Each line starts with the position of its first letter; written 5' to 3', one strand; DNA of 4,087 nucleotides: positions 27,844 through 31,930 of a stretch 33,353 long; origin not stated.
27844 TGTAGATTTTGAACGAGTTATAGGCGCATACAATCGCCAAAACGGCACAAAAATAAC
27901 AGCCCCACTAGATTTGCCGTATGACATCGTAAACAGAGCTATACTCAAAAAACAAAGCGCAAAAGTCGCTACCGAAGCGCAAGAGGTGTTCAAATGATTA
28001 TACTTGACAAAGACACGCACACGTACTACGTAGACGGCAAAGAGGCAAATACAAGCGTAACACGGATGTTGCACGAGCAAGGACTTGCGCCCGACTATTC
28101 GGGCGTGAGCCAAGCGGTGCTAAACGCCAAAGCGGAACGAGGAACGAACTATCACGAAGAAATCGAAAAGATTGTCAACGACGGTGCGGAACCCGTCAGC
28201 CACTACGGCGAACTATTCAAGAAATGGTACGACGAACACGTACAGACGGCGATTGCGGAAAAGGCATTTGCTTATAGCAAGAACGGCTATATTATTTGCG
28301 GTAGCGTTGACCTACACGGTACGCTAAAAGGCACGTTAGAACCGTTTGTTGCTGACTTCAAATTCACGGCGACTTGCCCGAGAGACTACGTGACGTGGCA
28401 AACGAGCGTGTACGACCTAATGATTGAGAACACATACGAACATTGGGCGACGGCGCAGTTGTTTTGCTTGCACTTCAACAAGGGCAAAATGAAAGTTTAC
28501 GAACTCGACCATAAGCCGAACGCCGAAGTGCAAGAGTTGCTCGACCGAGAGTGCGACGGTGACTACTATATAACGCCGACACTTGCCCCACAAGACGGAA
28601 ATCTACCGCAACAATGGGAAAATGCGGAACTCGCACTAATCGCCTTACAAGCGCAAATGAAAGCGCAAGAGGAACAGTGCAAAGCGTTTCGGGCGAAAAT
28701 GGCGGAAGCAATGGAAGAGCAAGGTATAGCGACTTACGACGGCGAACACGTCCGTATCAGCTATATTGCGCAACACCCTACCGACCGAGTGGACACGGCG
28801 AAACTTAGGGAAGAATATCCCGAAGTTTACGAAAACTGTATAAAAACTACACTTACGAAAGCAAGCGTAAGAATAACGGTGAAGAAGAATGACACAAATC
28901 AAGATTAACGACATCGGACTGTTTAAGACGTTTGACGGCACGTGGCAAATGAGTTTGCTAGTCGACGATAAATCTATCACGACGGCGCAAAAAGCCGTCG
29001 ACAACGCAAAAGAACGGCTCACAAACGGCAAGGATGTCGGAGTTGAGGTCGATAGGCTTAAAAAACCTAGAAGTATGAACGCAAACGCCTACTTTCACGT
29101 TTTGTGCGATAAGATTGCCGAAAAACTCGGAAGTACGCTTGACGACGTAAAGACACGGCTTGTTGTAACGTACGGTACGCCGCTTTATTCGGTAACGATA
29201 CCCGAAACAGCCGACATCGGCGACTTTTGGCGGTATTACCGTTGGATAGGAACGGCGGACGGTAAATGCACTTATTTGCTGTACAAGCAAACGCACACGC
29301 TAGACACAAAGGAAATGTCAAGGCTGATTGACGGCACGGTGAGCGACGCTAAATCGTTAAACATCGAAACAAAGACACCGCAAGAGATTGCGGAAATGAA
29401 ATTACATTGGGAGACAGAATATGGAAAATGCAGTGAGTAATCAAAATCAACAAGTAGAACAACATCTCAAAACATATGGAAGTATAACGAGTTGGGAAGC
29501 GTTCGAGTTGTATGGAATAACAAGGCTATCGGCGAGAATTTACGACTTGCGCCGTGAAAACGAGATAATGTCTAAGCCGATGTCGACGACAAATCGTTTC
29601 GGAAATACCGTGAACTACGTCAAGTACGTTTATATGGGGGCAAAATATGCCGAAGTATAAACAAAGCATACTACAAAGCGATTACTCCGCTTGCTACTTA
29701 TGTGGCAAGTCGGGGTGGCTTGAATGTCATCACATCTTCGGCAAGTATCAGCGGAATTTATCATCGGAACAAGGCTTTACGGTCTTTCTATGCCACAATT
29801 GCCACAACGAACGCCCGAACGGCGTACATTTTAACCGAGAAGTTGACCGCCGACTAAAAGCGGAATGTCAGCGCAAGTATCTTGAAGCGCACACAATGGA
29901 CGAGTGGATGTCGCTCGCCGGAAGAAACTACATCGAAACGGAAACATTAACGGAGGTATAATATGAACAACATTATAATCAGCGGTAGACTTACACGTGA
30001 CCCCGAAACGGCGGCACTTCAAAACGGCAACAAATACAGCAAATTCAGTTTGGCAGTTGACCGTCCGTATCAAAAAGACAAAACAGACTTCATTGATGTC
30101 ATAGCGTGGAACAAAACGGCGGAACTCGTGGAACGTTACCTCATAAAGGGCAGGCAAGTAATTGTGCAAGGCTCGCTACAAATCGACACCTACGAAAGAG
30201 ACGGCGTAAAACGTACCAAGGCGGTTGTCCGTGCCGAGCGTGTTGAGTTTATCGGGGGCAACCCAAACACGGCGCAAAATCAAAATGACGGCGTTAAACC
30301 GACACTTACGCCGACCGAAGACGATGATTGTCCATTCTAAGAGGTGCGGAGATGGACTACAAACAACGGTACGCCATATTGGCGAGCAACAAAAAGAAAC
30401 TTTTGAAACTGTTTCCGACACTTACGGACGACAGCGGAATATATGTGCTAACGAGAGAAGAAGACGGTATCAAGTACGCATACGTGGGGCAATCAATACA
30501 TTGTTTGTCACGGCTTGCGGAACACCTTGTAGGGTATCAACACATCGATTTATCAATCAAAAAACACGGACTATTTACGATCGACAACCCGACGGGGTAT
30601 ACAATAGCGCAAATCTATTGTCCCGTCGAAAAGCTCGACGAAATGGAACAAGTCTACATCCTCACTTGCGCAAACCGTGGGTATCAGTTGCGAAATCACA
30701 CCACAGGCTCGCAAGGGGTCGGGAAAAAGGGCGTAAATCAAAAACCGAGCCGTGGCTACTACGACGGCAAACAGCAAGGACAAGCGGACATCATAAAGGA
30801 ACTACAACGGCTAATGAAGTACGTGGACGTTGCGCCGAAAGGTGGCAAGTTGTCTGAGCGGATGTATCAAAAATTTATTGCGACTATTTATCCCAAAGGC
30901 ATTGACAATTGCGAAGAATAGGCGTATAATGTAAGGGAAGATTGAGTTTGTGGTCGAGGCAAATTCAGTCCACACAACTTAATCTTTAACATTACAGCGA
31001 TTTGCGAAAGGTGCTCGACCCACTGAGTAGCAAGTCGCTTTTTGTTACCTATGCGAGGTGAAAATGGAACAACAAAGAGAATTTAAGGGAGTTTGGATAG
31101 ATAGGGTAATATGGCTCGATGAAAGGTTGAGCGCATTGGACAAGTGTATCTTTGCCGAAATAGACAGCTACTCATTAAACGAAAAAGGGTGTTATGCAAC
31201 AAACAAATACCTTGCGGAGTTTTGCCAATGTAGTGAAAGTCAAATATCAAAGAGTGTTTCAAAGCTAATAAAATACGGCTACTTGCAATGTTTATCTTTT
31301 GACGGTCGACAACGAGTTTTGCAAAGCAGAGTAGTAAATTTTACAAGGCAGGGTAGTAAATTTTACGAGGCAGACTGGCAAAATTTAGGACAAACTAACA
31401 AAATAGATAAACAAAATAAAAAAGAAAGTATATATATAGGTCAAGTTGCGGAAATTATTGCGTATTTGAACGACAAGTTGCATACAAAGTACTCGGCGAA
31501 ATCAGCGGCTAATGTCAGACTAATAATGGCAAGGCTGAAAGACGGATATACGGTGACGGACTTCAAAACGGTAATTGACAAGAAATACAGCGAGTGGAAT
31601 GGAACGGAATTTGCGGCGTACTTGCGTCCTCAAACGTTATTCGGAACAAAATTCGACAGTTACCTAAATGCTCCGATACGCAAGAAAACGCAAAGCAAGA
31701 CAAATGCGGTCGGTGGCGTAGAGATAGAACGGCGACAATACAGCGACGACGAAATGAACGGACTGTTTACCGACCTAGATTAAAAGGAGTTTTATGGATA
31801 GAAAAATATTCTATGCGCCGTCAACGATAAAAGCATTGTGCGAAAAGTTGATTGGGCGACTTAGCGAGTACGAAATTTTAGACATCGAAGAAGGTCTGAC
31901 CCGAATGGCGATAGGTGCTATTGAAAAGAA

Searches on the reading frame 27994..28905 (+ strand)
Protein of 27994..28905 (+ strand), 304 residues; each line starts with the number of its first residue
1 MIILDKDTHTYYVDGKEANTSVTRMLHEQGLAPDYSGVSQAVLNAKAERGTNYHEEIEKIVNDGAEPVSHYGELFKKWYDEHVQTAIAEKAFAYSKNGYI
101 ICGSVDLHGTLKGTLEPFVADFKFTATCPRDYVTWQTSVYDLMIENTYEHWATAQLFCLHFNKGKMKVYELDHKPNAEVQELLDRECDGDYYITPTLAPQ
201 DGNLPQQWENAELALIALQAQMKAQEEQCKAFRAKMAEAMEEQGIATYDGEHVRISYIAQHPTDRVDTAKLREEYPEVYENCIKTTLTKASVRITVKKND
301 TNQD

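Call 32: search_protein_families(library=phrogs, max_evalue=0.001, proteins=[window:27994-28905:+])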
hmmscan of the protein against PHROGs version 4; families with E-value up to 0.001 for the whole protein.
window:27994-28905:+ (304 aa): 6 families
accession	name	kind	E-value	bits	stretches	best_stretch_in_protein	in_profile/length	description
phrog_6244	-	unknown function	8.8e-23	81.9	1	214-297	23-106/107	-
phrog_434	-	DNA, RNA and nucleotide metabolism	1.6e-16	61.5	1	44-302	103-369/372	RecE-like recombination exonuclease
phrog_298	-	DNA, RNA and nucleotide metabolism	2.2e-14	54.5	1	5-184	52-251/293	exonuclease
phrog_1706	-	DNA, RNA and nucleotide metabolism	7.3e-06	26.6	1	37-212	75-237/293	CRISPR/Cas system associated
phrog_1956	-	unknown function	3.5e-05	24.9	1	219-288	18-85/93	-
phrog_253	-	DNA, RNA and nucleotide metabolism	0.0002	22.2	1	217-289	70-139/169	Mu Gam-like end protection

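Call 33: search_protein_families(library=pfam, max_evalue=0.001, proteins=[window:27994-28905:+])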
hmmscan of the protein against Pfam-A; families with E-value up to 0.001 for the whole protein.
window:27994-28905:+ (304 aa): 1 family
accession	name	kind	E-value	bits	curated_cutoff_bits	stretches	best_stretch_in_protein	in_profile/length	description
PF05565.16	Sipho_Gp157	-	0.00035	21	28.6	1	216-299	64-145/162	Siphovirus Gp157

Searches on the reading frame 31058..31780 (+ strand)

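Call 33: search_protein_families(library=pfam, max_evalue=0.001, proteins=[window:31058-31780:+])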
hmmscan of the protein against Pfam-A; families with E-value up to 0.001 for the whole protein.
window:31058-31780:+ (241 aa): 4 families
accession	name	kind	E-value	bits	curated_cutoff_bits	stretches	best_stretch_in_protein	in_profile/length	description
PF09524.15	Phg_2220_C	-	2e-27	95.5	27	1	133-204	1-73/73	Conserved phage C-terminus (Phg_2220_C)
PF13730.12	HTH_36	-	7.2e-11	42.2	25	1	23-76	2-55/55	Helix-turn-helix domain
PF01325.25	Fe_dep_repress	-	0.00045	20.8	26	1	38-77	14-53/60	Iron dependent repressor, N-terminal DNA binding domain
PF13601.12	HTH_34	-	0.00061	20.3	27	0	47-110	15-76/80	Winged helix DNA-binding domain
